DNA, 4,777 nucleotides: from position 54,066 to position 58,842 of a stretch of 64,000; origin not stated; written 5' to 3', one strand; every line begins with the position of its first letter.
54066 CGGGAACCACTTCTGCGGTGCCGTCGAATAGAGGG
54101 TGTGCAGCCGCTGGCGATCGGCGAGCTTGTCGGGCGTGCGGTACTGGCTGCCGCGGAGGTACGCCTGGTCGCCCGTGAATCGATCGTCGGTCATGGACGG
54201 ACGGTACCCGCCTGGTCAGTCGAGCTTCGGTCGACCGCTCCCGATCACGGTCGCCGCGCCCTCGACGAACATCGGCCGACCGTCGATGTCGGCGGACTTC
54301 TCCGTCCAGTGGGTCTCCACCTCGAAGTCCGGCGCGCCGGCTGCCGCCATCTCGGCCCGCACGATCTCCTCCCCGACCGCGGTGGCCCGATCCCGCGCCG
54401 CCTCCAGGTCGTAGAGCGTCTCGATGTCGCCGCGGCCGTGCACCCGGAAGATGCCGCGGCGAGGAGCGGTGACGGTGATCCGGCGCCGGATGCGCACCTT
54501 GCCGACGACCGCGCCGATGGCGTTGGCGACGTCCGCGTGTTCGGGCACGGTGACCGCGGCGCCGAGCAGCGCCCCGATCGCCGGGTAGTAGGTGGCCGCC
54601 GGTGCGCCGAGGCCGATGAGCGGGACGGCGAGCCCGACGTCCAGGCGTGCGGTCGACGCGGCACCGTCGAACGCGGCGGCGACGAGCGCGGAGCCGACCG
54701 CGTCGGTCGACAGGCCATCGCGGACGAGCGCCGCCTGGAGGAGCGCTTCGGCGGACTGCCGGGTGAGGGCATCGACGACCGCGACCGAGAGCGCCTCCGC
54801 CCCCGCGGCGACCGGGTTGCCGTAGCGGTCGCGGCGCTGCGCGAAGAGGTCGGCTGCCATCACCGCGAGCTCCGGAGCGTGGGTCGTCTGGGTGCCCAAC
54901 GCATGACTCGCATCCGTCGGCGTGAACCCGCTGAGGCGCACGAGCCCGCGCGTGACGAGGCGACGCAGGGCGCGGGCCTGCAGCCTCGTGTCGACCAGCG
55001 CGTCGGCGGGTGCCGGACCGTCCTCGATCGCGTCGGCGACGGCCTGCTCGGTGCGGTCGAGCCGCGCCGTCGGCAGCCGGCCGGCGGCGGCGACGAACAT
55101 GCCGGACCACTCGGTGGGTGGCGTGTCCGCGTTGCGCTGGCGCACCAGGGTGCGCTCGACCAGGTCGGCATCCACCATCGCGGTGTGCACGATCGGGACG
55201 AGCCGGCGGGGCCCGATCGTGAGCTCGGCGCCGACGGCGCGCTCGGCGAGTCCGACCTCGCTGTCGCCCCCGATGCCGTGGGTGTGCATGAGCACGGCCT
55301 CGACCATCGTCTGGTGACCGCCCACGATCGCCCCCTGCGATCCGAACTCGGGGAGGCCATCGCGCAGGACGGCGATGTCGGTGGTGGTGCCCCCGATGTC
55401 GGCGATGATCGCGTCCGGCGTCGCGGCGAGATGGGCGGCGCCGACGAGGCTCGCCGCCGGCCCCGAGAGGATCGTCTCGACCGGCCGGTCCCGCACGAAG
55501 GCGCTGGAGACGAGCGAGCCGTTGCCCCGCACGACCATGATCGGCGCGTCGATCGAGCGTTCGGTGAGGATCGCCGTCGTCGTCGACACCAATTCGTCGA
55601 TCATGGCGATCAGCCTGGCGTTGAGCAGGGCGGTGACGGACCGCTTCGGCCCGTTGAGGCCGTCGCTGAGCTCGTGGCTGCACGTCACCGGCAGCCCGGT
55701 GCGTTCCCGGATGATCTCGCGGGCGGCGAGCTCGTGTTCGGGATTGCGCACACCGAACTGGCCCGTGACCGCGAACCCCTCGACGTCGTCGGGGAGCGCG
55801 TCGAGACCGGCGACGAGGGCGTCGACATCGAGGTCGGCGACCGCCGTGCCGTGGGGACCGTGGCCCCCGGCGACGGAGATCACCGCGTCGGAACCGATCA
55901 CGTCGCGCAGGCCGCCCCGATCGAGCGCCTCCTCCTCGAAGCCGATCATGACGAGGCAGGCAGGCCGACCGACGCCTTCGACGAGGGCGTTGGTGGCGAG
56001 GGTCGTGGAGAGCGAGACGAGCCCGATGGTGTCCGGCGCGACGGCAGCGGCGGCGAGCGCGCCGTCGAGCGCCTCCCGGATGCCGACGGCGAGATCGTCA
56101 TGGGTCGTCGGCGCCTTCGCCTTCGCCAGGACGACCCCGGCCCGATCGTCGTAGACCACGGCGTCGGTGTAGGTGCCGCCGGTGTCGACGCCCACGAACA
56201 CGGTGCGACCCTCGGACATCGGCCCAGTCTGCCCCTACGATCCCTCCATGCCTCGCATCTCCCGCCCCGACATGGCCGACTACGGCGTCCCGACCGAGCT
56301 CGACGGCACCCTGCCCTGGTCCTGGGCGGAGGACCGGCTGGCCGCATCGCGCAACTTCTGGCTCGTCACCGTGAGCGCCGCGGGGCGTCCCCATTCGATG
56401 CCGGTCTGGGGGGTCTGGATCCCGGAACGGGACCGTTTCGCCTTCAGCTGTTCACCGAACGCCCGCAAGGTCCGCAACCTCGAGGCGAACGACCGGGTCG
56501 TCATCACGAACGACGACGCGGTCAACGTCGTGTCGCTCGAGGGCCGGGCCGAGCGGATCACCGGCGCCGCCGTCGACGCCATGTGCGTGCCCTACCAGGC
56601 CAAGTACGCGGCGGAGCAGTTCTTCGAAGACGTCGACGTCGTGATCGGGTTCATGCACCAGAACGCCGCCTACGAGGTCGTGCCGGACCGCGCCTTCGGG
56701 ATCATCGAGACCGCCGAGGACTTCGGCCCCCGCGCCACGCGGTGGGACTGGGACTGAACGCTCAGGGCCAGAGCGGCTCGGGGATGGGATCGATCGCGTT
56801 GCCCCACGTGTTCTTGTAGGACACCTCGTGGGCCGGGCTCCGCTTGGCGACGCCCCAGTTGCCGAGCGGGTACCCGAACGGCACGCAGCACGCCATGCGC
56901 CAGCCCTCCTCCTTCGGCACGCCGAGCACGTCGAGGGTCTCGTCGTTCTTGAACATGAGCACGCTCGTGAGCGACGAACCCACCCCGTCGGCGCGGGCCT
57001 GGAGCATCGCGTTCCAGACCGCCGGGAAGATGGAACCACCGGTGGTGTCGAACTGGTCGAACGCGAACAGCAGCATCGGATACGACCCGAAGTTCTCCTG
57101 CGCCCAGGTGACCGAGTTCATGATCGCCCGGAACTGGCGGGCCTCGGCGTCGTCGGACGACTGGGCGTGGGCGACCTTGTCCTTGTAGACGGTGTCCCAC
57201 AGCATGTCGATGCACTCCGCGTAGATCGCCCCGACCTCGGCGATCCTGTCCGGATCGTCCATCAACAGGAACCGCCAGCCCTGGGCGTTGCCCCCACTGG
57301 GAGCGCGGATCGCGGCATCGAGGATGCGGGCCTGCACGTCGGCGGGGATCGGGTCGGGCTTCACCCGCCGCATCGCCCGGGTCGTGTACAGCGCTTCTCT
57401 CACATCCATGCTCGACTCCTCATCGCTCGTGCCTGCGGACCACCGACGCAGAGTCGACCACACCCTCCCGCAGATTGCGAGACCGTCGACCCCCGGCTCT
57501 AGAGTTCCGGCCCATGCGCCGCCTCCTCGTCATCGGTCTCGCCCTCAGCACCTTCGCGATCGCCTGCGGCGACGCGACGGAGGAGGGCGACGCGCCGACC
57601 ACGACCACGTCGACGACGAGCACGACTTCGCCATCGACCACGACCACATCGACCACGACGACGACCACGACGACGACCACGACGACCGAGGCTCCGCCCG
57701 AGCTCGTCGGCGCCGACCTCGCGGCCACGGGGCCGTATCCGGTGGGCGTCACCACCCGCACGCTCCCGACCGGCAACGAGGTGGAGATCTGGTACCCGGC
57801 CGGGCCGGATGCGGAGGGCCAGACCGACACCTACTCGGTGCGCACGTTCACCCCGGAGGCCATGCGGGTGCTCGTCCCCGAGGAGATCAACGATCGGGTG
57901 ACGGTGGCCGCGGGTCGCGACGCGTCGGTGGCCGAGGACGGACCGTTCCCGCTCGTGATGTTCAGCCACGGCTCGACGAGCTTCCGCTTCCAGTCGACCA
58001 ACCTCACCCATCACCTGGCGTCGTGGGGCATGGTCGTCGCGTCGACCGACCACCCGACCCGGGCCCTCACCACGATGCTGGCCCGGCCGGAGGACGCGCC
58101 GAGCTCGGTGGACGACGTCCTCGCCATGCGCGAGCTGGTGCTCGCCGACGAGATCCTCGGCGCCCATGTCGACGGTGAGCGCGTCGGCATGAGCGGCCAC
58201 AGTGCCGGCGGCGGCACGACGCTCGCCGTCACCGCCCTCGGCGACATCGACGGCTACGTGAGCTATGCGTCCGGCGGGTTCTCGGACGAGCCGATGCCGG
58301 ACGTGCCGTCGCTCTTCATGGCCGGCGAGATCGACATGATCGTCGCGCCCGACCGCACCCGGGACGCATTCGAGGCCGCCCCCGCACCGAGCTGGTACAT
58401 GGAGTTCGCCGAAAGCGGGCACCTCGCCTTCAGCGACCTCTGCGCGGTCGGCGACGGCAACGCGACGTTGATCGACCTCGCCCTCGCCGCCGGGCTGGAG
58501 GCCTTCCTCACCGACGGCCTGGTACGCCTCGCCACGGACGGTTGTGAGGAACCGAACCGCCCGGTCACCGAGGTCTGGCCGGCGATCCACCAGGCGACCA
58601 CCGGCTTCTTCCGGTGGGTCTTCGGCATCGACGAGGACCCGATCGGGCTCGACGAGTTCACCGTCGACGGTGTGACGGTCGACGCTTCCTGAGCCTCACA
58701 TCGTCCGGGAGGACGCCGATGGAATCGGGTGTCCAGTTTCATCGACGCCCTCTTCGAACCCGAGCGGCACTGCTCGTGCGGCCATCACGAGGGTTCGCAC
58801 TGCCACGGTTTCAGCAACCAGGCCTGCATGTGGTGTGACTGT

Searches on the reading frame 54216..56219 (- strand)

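Call 89: search_protein_families(library=pfam, proteins=[window:54216-56219:-], max_evalue=0.0001)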
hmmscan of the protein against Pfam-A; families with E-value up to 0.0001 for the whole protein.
window:54216-56219:- (667 aa): 3 families
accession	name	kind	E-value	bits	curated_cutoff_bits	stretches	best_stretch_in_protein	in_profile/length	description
PF05378.19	Hydant_A_N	-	1.4e-34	119.8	25.2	1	9-172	2-174/176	Hydantoinase/oxoprolinase N-terminal region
PF01968.24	Hydantoinase_A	-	3.1e-27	96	22.9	1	193-326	1-135/291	Hydantoinase/oxoprolinase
PF13941.12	MutL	-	3e-07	30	27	0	10-56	3-50/450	MutL protein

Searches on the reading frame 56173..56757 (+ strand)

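Call 89: search_protein_families(library=pfam, proteins=[window:56173-56757:+], max_evalue=0.0001)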
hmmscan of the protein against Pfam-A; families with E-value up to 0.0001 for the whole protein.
window:56173-56757:+ (194 aa): 1 family
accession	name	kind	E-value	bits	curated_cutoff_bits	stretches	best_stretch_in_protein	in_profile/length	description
PF01243.27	PNPOx_N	-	4.7e-15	56.4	28.1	1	54-149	7-97/120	Pyridoxamine 5'-phosphate oxidase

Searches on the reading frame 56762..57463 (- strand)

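Call 89: search_protein_families(library=pfam, proteins=[window:56762-57463:-], max_evalue=0.0001)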
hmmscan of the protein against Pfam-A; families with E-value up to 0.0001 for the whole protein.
window:56762-57463:- (233 aa): 2 families
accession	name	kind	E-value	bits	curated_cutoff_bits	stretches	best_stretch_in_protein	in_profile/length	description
PF00881.29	Nitroreductase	-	3.1e-21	76.7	23.5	1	28-198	4-167/167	Nitroreductase family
PF14512.11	TM1586_NiRdase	-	8e-05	22.8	27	0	38-71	155-187/215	Putative TM nitroreductase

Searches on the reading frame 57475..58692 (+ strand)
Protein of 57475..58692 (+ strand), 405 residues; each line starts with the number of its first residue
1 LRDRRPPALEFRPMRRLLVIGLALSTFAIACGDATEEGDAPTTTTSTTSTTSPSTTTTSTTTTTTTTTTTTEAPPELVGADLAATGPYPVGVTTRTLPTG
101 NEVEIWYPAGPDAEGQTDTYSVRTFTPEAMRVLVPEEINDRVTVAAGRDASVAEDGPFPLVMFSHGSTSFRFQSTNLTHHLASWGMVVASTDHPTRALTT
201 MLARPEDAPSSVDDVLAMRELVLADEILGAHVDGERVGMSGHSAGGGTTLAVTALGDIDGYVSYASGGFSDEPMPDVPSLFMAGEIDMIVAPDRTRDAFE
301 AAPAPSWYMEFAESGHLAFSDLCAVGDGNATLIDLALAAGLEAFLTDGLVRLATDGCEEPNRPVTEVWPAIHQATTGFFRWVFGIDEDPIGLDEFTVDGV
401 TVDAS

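Call 89: search_protein_families(library=pfam, proteins=[window:57475-58692:+], max_evalue=0.0001)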
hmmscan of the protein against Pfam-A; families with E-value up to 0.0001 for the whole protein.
window:57475-58692:+ (405 aa): 5 families
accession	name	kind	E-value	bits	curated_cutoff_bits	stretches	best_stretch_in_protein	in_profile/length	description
PF03403.19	PAF-AH_p_II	-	2e-08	33.7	20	1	104-202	50-145/372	Platelet-activating factor acetylhydrolase, isoform II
PF12740.14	PETase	-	9.7e-07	28.9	28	1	164-293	60-185/263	PET hydrolase-like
PF07224.18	Chlorophyllase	-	1.6e-06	27.6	26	1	153-259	37-139/301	Chlorophyllase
PF01456.22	Mucin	-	2.9e-05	24.5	34.7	1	15-78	4-63/143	Mucin-like glycoprotein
PF21827.1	New_glue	-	7.3e-05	22.9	31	0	14-73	1-63/94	New glue protein family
